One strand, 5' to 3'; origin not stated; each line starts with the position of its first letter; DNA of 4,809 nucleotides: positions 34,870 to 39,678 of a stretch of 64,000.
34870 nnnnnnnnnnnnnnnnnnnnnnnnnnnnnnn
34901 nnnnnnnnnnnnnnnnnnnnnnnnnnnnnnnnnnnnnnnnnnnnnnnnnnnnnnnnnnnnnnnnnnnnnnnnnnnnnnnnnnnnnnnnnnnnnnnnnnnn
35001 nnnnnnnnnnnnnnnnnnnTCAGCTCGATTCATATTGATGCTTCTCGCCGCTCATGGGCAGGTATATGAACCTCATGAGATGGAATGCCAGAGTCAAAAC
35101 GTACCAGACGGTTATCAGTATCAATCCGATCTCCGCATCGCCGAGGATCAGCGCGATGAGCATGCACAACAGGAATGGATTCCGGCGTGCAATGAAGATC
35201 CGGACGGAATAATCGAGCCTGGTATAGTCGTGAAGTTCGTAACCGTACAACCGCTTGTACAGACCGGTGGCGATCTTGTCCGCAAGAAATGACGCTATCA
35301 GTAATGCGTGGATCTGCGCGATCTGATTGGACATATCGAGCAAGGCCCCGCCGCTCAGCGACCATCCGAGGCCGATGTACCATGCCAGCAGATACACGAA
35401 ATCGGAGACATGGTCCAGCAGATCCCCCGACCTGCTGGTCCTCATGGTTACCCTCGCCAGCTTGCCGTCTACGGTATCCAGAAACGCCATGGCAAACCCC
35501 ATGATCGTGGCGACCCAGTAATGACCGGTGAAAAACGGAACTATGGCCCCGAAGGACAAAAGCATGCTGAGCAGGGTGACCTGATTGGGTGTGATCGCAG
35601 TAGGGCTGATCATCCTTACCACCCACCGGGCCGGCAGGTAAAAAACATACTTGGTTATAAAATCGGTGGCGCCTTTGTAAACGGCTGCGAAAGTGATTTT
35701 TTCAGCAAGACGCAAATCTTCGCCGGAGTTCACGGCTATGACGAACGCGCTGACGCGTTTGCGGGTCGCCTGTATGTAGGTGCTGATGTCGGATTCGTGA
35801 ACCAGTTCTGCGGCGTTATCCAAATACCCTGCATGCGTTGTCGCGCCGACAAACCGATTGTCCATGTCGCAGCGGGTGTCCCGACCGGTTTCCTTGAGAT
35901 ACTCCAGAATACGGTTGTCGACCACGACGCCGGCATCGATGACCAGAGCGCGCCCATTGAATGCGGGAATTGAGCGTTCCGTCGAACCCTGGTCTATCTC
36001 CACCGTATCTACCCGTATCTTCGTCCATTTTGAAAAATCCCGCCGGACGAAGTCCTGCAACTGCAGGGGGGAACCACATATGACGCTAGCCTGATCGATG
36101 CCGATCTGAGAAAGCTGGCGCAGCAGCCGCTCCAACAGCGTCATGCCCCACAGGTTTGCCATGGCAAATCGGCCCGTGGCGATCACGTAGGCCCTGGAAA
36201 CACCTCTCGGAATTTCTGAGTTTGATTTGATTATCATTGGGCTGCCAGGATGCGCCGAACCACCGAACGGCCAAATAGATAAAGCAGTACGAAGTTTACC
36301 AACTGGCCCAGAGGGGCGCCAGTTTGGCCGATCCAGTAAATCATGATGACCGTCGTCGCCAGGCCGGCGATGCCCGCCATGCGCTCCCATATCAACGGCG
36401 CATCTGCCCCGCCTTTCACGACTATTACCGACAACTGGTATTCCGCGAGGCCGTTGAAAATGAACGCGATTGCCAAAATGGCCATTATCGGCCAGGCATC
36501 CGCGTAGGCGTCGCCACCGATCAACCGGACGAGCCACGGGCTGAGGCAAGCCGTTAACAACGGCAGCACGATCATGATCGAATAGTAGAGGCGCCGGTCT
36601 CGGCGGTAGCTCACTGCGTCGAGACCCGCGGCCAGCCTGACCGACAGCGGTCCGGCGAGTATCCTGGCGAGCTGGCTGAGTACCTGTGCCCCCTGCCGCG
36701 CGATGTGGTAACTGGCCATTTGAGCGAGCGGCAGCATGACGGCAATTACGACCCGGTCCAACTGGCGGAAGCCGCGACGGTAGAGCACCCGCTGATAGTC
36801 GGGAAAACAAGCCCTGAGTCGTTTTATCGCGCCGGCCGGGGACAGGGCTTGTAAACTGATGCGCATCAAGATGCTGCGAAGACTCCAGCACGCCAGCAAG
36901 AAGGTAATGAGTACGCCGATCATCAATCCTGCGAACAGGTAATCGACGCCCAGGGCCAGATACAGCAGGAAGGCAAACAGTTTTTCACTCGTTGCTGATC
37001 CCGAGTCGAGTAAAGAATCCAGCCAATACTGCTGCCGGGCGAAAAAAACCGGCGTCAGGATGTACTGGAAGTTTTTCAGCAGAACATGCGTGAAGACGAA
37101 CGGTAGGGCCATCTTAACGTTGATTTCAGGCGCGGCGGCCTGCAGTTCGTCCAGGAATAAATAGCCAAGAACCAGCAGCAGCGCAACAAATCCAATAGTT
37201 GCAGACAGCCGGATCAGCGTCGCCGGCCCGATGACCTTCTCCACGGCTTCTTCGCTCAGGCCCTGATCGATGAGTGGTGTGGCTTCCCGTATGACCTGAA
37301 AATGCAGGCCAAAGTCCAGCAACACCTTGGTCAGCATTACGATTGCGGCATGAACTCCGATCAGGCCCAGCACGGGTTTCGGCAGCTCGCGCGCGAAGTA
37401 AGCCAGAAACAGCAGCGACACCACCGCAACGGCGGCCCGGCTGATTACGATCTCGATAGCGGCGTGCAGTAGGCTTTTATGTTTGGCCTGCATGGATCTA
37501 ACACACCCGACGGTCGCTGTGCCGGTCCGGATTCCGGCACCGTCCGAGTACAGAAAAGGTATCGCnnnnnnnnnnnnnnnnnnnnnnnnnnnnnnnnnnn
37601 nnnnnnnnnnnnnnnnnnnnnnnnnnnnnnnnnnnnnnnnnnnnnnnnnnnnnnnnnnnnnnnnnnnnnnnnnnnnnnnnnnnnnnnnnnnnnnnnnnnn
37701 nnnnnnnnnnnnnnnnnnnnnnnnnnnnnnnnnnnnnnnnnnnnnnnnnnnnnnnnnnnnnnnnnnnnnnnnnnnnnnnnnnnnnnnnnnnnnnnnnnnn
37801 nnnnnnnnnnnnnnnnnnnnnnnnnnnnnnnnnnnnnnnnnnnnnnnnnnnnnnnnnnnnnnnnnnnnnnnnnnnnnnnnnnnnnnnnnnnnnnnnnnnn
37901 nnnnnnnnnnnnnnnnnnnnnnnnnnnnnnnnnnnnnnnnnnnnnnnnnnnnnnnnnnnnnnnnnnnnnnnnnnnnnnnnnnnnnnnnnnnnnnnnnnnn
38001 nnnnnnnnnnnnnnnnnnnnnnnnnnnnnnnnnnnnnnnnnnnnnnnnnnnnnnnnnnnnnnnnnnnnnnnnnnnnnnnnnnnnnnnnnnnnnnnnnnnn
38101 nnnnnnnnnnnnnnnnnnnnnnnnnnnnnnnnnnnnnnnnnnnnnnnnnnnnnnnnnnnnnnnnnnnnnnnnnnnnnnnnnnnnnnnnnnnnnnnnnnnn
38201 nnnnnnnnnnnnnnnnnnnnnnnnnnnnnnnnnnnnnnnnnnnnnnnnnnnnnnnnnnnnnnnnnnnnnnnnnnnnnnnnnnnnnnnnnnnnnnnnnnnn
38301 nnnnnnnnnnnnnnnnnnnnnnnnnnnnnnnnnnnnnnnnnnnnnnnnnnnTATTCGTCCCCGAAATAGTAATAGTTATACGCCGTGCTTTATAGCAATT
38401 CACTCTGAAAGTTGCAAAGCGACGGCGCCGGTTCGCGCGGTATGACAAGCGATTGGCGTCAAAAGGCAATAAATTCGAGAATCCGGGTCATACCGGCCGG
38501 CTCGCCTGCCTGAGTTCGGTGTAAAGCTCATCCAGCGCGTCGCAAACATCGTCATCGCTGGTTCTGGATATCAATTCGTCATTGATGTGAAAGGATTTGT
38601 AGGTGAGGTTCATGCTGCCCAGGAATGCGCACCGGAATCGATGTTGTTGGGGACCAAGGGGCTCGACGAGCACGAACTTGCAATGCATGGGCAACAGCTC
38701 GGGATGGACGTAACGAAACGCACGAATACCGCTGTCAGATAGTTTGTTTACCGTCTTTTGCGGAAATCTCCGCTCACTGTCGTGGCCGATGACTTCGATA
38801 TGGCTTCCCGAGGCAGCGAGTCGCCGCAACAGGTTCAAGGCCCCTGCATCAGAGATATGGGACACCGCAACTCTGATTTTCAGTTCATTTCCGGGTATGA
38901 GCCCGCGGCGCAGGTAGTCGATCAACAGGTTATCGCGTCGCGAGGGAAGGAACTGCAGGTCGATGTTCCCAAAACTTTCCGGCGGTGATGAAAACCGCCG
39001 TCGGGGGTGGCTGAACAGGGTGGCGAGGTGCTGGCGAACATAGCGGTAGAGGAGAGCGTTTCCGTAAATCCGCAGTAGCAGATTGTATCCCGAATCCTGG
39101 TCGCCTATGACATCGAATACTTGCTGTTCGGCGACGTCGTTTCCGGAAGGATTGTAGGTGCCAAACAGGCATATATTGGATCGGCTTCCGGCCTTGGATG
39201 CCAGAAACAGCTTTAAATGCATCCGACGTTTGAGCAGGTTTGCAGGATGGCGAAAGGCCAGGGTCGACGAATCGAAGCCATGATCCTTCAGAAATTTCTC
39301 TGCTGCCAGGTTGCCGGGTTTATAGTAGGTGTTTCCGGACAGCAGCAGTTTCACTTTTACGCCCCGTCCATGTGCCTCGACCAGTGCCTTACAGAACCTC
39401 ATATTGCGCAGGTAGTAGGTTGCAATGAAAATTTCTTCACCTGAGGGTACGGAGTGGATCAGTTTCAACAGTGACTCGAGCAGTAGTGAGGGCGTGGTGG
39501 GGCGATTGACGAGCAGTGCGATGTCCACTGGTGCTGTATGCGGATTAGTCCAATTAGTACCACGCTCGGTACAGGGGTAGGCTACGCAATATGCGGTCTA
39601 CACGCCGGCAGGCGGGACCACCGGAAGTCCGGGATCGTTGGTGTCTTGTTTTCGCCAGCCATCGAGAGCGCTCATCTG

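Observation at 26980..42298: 15-kb accessory membrane-lipid cluster of unrecognised composition between rnd and mltA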

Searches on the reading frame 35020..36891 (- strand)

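Call 3: search_protein_families(library=pfam, proteins=[window:35020-36891:-], max_evalue=0.01)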
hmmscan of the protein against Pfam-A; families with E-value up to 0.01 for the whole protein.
window:35020-36891:- (623 aa): 1 family
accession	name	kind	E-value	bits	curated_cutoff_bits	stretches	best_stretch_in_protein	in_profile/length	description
PF01066.26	CDP-OH_P_transf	-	9.3e-12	46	22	1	433-535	2-104/152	CDP-alcohol phosphatidyltransferase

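Call 5: search_protein_families(library=ncbifam, proteins=[window:35020-36891:-], max_evalue=0.01)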
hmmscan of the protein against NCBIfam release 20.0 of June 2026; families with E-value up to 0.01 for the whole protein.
window:35020-36891:- (623 aa): 9 families
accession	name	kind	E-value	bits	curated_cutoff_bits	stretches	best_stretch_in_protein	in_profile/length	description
NF041135.1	IPPtranDIPPsyn_Thcocales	equivalog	9.5e-15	54.5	580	1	380-605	196-413/419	bifunctional L-myo-inositol-1-phosphate cytidylyltransferase/CDP-L-myo-inositol myo-inositolphosphotransferase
NF040950.1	archin_ph_syn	equivalog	1.7e-14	54.1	180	1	424-509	15-101/191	archaetidylinositol phosphate synthase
NF045883.1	PIPSynth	equivalog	1e-09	38.4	170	1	426-514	16-105/197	phosphatidylinositol phosphate synthase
NF053678.1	ClpnSynClsA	equivalog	2e-05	24.9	240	1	463-510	35-82/180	cardiolipin synthase ClsA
NF052561.1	PIPSynBT1523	equivalog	0.00075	19.3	350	1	424-514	16-116/232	hypothetical protein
TIGR00473.1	pssA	equivalog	0.0018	18.4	107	1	439-499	1-61/153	CDP-diacylglycerol--serine O-phosphatidyltransferase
TIGR00560.1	pgsA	equivalog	0.0024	18.4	109.1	1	431-507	5-82/183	CDP-diacylglycerol--glycerol-3-phosphate 3-phosphatidyltransferase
TIGR04217.1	archae_ser_T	exception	0.0028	17.4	200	1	434-499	9-73/221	archaetidylserine synthase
NF038087.1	arch_ser_synth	exception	0.004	16.8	240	1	435-499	7-73/216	archaetidylserine synthase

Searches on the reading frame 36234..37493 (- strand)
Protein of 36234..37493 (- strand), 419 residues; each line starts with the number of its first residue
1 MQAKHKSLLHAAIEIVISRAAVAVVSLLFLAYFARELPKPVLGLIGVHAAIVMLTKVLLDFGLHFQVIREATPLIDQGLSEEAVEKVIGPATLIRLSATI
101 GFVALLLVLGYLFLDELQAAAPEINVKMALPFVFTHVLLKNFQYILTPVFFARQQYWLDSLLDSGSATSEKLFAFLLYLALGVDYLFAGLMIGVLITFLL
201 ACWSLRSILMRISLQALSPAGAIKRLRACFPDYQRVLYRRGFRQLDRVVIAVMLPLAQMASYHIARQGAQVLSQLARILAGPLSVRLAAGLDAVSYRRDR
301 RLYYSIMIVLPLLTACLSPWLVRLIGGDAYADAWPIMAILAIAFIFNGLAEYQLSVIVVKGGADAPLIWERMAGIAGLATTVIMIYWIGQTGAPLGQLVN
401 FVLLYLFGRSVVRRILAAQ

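Call 3: search_protein_families(library=pfam, proteins=[window:36234-37493:-], max_evalue=0.01)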
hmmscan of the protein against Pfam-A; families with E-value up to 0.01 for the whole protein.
window:36234-37493:- (419 aa): 1 family
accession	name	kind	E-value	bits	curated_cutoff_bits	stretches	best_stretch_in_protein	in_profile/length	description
PF01943.22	Polysacc_synt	-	0.0015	18.5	28.2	1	15-276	8-258/274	Polysaccharide biosynthesis protein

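Call 5: search_protein_families(library=ncbifam, proteins=[window:36234-37493:-], max_evalue=0.01)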
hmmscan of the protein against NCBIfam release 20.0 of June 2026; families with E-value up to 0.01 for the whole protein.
window:36234-37493:- (419 aa): 2 families
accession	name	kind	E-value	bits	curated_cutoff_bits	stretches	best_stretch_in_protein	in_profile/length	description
NF047674.1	TeichurnBiosyTuaB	equivalog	2.8e-05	23.4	580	1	8-70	8-70/469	teichuronic acid biosynthesis protein TuaB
NF007773.0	PRK10459.1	equivalog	0.0026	16.8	273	1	17-71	16-70/492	MOP flippase family protein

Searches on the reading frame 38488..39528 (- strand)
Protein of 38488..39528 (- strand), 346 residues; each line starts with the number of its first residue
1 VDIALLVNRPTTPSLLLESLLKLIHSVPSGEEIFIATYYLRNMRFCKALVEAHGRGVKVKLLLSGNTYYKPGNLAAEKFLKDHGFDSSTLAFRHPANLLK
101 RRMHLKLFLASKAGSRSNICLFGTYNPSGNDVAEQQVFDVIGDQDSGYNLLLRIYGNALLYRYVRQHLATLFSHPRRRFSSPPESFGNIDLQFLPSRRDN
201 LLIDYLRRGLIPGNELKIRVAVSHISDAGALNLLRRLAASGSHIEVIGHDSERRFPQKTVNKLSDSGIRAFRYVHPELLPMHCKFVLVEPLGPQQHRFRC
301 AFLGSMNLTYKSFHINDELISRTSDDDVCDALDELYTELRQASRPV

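Call 3: search_protein_families(library=pfam, proteins=[window:38488-39528:-], max_evalue=0.01)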
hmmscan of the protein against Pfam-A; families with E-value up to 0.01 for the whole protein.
window:38488-39528:- (346 aa): 1 family
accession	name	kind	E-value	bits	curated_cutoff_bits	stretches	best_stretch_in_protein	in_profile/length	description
PF13091.12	PLDc_2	-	3.7e-23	82.2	27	2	217-335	11-127/132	PLD-like domain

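Call 5: search_protein_families(library=ncbifam, proteins=[window:38488-39528:-], max_evalue=0.01)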
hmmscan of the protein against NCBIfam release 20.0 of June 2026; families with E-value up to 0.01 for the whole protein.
window:38488-39528:- (346 aa): 3 families
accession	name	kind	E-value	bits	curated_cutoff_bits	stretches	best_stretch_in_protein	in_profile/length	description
NF010490.0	PRK13912.1-1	equivalog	1.6e-07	31.5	211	0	23-88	38-99/159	nuclease NucT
NF041068.1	DpdK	equivalog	0.00013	21.6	100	1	232-328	69-155/167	phospholipase D-like domain-containing protein DpdK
NF038319.1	DISARM_DrmC_I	equivalog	0.003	17.1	133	0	29-68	106-146/236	DISARM system phospholipase D-like protein DrmC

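Call 24: search_solved_structures(query=window:38488-39528:-, max_evalue=0.1)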
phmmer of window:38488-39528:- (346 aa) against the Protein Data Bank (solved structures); distinct sequences matched with E-value up to 0.1: 0.

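Call 62: find_homologous_proteins(query=window:38488-39528:-)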
Query window:38488-39528:- (346 aa): 49 proteins with E <= 0.001 among 4686 candidates.
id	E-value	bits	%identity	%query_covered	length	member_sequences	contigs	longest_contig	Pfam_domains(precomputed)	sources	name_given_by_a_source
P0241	6.2e-230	780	100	100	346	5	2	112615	PF13091.13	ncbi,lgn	-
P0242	3.6e-201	686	88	100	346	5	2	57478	PF13091.13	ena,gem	-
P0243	9.0e-106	372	51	99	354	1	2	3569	PF13091.13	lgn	-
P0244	4.6e-98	347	48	99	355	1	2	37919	PF13091.13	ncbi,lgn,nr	ncbi:MAG: phospholipase D-like domain-containing protein [Spirochaetota bacterium]|nr:phospholipase 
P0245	4.7e-75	271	43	98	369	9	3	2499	PF13091.13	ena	-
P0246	2.2e-74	269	44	97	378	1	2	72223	PF13091.13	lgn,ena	-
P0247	9.2e-73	263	42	98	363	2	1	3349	PF13091.13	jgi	-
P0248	2.2e-44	170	36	95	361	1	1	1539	PF13091.13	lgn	-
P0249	2.1e-42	164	36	95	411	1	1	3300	PF13091.13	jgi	jgi:phosphatidylserine/phosphatidylglycerophosphate/cardiolipin synthase-like enzyme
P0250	1.7e-40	157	34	95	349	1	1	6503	PF13091.13,PF13090.13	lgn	-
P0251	1.4e-39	154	36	95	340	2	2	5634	PF13091.13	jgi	jgi:phosphatidylserine/phosphatidylglycerophosphate/cardiolipin synthase-like enzyme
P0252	2.7e-39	153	35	96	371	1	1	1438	PF13091.13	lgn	-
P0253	1.0e-38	152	35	96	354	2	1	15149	PF13091.13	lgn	-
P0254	1.7e-38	151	35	95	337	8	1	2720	PF13091.13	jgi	jgi:phosphatidylserine/phosphatidylglycerophosphate/cardiolipin synthase-like enzyme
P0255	3.2e-38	150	34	90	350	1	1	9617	PF13091.13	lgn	-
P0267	6.3e-36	142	34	95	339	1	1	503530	PF13091.13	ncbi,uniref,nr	ncbi:phospholipase D-like domain-containing protein [Flavisphingomonas formosensis]|uniref:phospholi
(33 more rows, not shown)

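Call 63: find_encoding_contigs(protein=P0244, flank=10000, max_places=1)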
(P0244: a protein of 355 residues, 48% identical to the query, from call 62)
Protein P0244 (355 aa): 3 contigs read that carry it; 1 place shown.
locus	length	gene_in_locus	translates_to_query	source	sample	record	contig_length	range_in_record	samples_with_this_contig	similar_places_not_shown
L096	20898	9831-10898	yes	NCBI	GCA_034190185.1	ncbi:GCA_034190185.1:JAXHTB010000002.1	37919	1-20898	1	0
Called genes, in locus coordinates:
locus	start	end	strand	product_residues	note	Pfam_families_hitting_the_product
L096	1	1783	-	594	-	PF00672:HAMP (faint), PF16591:HBM (weak), PF18947:HAMP_2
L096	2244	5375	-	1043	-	PF00989:PAS (weak), PF08448:PAS_4, PF13426:PAS_9, PF18947:HAMP_2, PF08448:PAS_4, PF08448:PAS_4, PF18947:HAMP_2, PF00015:MCPsignal, +6 more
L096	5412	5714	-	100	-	-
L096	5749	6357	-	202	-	PF00753:Lactamase_B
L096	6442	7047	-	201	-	PF01739:CheR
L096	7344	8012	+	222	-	PF00072:Response_reg, PF00196:GerE, PF08281:Sigma70_r4_2 (weak)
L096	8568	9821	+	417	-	PF01066:CDP-OH_P_transf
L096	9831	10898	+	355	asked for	PF13091:PLDc_2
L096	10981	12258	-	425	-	PF01066:CDP-OH_P_transf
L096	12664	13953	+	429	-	PF01467:CTP_transf_like, PF13714:PEP_mutase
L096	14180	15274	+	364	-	PF02776:TPP_enzyme_N, PF02775:TPP_enzyme_C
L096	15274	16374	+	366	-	PF00465:Fe-ADH, PF25137:ADH_Fe_C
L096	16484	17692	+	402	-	PF01066:CDP-OH_P_transf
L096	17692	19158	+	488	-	PF01943:Polysacc_synt, PF13440:Polysacc_synt_3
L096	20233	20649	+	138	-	PF01475:FUR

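Call 64: find_encoding_contigs(protein=P0267, flank=10000, max_places=1)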
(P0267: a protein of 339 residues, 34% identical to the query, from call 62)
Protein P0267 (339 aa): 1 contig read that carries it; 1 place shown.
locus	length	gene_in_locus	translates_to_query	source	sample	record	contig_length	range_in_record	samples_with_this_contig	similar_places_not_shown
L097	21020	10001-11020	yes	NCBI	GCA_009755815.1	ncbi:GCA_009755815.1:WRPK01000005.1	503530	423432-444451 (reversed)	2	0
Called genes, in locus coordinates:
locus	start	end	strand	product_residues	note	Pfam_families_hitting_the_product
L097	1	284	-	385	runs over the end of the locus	PF00206:Lyase_1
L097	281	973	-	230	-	PF00775:Dioxygenase_C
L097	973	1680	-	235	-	PF12391:PCDO_beta_N, PF00775:Dioxygenase_C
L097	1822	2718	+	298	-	PF12833:HTH_18, PF00165:HTH_AraC (weak)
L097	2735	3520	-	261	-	PF00106:adh_short, PF08659:KR, PF13561:adh_short_C2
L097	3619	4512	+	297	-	PF00126:HTH_1, PF03466:LysR_substrate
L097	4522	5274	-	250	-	PF00596:Aldolase_II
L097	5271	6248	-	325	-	PF02558:ApbA, PF03446:NAD_binding_2 (faint), PF03807:F420_oxidored, PF08546:ApbA_C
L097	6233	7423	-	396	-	PF00155:Aminotran_1_2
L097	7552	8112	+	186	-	PF13404:HTH_AsnC-type, PF13412:HTH_24, PF12802:MarR_2 (faint), PF13545:HTH_Crp_2 (faint), PF01037:AsnC_trans_reg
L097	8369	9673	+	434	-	PF01053:Cys_Met_Meta_PP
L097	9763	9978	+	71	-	-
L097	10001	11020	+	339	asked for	PF13091:PLDc_2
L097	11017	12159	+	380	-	-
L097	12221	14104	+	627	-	PF02518:HATPase_c (weak), PF13589:HATPase_c_3, PF00183:HSP90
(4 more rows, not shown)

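Call 65: find_encoding_contigs(protein=P0246, flank=10000, max_places=1)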
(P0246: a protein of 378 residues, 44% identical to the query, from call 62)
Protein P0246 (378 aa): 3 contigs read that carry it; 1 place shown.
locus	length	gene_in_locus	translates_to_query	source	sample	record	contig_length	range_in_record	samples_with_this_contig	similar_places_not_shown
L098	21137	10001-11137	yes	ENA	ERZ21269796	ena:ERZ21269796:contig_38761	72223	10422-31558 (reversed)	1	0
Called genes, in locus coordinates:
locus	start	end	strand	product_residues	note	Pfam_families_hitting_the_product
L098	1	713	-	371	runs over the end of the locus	-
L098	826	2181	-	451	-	-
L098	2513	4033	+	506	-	PF01645:Glu_synthase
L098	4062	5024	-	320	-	PF02585:PIG-L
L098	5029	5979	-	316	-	PF00685:Sulfotransfer_1 (weak), PF13469:Sulfotransfer_3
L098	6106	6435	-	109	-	PF08883:DOPA_dioxygen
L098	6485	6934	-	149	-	PF00795:CN_hydrolase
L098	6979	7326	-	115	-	PF00795:CN_hydrolase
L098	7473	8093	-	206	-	-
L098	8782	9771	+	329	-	PF13489:Methyltransf_23, PF08241:Methyltransf_11, PF08242:Methyltransf_12 (weak), PF13649:Methyltransf_25, PF13847:Methyltransf_31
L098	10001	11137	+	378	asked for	PF13091:PLDc_2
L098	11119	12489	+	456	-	-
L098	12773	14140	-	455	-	-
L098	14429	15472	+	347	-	PF00724:Oxidored_FMN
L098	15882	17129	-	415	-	PF01266:DAO, PF03486:HI0933_like (faint)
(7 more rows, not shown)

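Call 67: list_cluster_members(proteins=[P0241, P0242, P0016, P0121])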
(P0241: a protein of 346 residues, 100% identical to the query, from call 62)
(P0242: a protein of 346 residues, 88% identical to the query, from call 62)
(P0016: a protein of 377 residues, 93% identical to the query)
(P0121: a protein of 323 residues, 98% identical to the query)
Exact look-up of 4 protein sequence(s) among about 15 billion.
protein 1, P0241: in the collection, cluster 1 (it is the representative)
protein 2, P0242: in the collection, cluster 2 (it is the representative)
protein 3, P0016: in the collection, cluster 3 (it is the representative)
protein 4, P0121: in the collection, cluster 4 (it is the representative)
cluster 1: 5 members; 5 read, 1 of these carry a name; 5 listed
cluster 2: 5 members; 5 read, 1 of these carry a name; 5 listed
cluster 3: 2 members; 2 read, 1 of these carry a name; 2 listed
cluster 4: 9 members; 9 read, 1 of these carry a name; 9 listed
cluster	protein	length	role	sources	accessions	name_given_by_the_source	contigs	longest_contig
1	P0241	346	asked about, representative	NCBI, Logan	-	-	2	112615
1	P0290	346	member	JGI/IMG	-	phosphatidylserine/phosphatidylglycerophosphate/cardiolipin synthase-like enzyme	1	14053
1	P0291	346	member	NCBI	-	-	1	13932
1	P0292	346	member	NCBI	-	-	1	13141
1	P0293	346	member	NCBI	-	-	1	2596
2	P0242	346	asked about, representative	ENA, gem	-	-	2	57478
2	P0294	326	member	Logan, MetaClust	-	\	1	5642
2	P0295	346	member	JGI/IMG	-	-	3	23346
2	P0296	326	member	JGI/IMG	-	-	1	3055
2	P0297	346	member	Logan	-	-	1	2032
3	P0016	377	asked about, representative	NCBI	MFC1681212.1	aminotransferase class I/II-fold pyridoxal phosphate-dependent enzyme [Pseudomonadota ...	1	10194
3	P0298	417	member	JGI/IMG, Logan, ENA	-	-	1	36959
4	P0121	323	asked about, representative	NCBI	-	-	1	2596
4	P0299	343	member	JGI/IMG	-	MoaA/NifB/PqqE/SkfB family radical SAM enzyme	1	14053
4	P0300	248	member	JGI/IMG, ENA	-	-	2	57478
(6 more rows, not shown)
